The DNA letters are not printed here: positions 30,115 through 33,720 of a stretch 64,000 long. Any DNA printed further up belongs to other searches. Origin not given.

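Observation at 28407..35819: coaE / CbbQ-NorQ AAA+ / CoA-pyrophosphatase Nudix / giant VWA operon with no recognisable client enzyme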

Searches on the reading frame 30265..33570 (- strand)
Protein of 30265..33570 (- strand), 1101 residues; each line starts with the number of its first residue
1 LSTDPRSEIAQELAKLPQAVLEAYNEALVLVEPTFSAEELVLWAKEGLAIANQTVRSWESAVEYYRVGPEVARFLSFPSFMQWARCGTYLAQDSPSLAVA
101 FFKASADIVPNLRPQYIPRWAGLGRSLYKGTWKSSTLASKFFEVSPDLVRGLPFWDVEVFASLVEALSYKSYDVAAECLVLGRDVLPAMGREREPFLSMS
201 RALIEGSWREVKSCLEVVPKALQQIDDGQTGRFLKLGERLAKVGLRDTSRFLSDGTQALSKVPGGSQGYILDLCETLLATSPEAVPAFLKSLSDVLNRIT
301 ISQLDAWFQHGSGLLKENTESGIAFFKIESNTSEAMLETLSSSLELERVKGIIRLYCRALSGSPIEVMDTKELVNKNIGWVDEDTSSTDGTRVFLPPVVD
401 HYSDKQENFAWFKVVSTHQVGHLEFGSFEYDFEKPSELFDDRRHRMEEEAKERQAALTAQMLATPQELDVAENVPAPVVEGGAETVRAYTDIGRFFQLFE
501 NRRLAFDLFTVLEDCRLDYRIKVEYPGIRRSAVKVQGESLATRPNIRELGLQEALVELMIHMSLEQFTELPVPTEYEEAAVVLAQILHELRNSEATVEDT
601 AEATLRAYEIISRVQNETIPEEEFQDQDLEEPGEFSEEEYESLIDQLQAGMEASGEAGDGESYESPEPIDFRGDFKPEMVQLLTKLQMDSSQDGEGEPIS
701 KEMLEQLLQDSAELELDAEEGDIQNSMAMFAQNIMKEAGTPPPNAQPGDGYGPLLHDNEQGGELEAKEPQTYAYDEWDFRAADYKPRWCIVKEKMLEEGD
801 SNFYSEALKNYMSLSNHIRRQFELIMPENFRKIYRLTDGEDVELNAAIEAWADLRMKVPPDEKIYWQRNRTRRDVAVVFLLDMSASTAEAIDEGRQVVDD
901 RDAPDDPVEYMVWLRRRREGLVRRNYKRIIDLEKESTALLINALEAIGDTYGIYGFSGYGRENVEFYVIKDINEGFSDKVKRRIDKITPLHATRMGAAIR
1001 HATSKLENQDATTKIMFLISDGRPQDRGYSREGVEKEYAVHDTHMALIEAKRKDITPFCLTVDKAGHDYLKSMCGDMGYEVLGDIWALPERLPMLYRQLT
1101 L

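Call 3: search_protein_families(library=pfam, proteins=[window:30265-33570:-], max_evalue=0.01)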
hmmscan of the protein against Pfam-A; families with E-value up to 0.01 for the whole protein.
window:30265-33570:- (1101 aa): 2 families
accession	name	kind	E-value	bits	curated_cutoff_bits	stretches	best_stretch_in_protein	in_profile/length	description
PF13519.12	VWA_2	-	1.6e-07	32.4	27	1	929-1022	20-106/107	von Willebrand factor type A domain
PF00092.34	VWA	-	1.3e-06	29.2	23.8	1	941-1077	28-154/174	von Willebrand factor type A domain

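Call 4: search_protein_families(library=ncbifam, proteins=[window:30265-33570:-], max_evalue=0.01)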
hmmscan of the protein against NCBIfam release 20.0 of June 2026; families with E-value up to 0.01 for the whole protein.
window:30265-33570:- (1101 aa): 0 families

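Call 7: find_homologous_proteins(query=window:30265-33570:-)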
Query window:30265-33570:- (1101 aa): 810 proteins with E <= 0.001 among 8000 candidates; the best 120 are listed.
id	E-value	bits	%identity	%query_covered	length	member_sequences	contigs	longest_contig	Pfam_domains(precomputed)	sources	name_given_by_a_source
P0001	0.0e+0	2402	95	100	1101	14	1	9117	PF00092.35,PF13519.13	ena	-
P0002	0.0e+0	2352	93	100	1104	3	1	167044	PF00092.35,PF13519.13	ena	-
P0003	0.0e+0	2321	91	100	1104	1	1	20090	PF00092.35,PF13519.13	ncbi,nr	ncbi:MAG: VWA domain-containing protein [Chloroflexi bacterium]|nr:VWA domain-containing protein [Ch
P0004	0.0e+0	2304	92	100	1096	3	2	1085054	PF00092.35,PF13519.13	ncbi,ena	-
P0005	0.0e+0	2276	90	100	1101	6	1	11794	PF00092.35,PF13519.13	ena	-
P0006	0.0e+0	2104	82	100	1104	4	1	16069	PF00092.35,PF13519.13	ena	-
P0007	0.0e+0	2102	83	100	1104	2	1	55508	PF00092.35,PF13519.13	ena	-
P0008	0.0e+0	2098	82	100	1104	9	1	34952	PF00092.35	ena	-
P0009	0.0e+0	2094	82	100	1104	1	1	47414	PF00092.35,PF13519.13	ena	-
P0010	0.0e+0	2084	82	100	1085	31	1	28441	PF00092.35,PF13519.13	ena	-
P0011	0.0e+0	2080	81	100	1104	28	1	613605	PF00092.35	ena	-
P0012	0.0e+0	2078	81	100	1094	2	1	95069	PF00092.35,PF13519.13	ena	-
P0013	0.0e+0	2078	82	100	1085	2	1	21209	PF00092.35,PF13519.13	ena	-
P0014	0.0e+0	2073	80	100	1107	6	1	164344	PF00092.35,PF13519.13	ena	-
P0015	0.0e+0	2071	80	100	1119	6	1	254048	PF00092.35,PF13519.13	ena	-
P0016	0.0e+0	2070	80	100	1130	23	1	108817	PF00092.35,PF13519.13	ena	-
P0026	0.0e+0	2055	80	100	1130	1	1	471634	PF00092.35,PF13519.13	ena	-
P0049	0.0e+0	2040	79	100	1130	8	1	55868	PF00092.35,PF13519.13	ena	-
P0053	0.0e+0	2032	79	100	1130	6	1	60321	PF00092.35,PF13519.13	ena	-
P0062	0.0e+0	2012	78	100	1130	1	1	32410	PF00092.35,PF13519.13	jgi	jgi:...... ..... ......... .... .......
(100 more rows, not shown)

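Call 10: search_solved_structures(query=window:30265-33570:-, max_evalue=1, show_alignments=2)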
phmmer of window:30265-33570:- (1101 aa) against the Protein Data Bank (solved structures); distinct sequences matched with E-value up to 1: 3.
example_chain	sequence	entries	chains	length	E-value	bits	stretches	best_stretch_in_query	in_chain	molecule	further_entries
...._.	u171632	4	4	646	4.9e-34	120.5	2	927-1099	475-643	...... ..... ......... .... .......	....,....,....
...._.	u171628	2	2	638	2.1e-29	105.2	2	927-1100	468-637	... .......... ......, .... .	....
1jig_A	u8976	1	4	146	0.099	13.6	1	587-663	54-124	Dlp-2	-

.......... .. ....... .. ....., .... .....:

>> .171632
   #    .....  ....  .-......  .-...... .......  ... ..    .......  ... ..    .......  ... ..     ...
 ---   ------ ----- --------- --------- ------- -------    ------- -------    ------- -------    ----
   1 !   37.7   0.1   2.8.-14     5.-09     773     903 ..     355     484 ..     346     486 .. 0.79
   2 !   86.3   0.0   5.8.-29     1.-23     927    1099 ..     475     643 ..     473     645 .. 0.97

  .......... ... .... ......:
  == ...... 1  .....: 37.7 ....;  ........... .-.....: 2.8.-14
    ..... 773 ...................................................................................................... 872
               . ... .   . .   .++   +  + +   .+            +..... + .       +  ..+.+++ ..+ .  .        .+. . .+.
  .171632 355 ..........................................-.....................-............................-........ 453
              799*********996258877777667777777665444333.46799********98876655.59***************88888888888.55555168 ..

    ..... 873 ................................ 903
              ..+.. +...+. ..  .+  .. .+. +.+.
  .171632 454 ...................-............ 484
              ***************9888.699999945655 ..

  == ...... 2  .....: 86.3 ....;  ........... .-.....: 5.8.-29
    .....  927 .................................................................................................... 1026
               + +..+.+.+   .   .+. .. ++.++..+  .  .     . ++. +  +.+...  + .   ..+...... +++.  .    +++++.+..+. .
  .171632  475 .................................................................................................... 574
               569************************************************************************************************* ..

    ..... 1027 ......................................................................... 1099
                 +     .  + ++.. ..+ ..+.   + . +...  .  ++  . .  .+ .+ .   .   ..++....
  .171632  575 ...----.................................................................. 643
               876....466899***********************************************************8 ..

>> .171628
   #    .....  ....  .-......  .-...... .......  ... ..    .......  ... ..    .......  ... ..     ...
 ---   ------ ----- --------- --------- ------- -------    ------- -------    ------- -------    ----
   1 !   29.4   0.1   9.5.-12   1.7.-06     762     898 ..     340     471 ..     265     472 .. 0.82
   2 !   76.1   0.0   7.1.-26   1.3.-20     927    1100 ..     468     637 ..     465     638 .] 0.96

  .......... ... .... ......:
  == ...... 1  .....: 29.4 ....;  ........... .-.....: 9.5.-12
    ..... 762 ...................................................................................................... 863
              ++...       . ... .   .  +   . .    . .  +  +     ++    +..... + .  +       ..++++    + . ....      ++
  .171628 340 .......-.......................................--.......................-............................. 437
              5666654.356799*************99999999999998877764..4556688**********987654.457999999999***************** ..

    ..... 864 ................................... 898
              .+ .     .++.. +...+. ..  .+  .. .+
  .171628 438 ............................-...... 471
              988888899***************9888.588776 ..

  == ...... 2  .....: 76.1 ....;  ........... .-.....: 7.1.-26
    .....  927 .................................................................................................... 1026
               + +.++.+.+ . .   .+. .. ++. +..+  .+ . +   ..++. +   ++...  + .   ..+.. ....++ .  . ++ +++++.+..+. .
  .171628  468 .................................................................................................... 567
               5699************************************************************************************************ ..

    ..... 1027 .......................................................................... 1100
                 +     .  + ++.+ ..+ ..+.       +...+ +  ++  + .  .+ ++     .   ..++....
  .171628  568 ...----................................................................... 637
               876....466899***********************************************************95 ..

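Call 21: search_protein_representatives(protein=window:30265-33570:-)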
Query: 1101 residues. Proteins with E-value up to 0.001 (for the whole library): 4190; up to 1e-10: 3006; up to 1e-30: 1376. The best 150 are listed.
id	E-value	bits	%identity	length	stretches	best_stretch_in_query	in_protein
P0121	0.0e+00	1168.1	74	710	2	368-958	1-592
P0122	0.0e+00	1145.7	52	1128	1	7-1100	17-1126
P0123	0.0e+00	1070.0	48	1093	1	11-1100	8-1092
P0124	0.0e+00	1012.7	45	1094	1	9-1101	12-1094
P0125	8.9e-289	977.2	46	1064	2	488-1100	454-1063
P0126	1.1e-282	957.1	44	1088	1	15-1101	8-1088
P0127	1.5e-277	940.1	46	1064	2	489-1101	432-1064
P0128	2.3e-274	929.5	44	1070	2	493-1100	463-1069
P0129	7.1e-273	924.6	44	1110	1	5-1101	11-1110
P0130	1.1e-269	914.0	43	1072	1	8-1101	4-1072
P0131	9.2e-247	838.1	41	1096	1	15-1100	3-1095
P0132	6.4e-246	835.3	42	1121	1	34-1101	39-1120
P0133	2.0e-244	830.4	42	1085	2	488-1100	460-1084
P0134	2.5e-242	823.4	44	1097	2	489-1099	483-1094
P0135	6.0e-241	818.9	42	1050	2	493-1100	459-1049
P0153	1.9e-181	621.9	68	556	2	817-1101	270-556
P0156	1.4e-177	609.1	47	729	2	490-1101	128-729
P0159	2.7e-175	601.5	34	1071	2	489-1101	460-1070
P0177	2.5e-149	515.5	32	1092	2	490-1100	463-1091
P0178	2.5e-148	512.2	69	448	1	776-1101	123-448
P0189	2.6e-128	445.9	32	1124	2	489-1100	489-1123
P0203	2.8e-114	399.5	30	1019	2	493-1100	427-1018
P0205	3.9e-114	399.0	29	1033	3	663-1098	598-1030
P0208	9.2e-112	391.2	30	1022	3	703-1098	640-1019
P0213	5.1e-110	385.4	30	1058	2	503-1099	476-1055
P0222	6.3e-106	371.8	76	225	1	877-1101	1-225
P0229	8.8e-105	368.0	38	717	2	489-1101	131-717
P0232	1.8e-104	367.0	31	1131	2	485-1100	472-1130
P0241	7.1e-103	361.7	29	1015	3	661-1098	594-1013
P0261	4.6e-96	339.2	29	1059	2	53-891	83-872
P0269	8.9e-95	334.9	29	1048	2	495-1097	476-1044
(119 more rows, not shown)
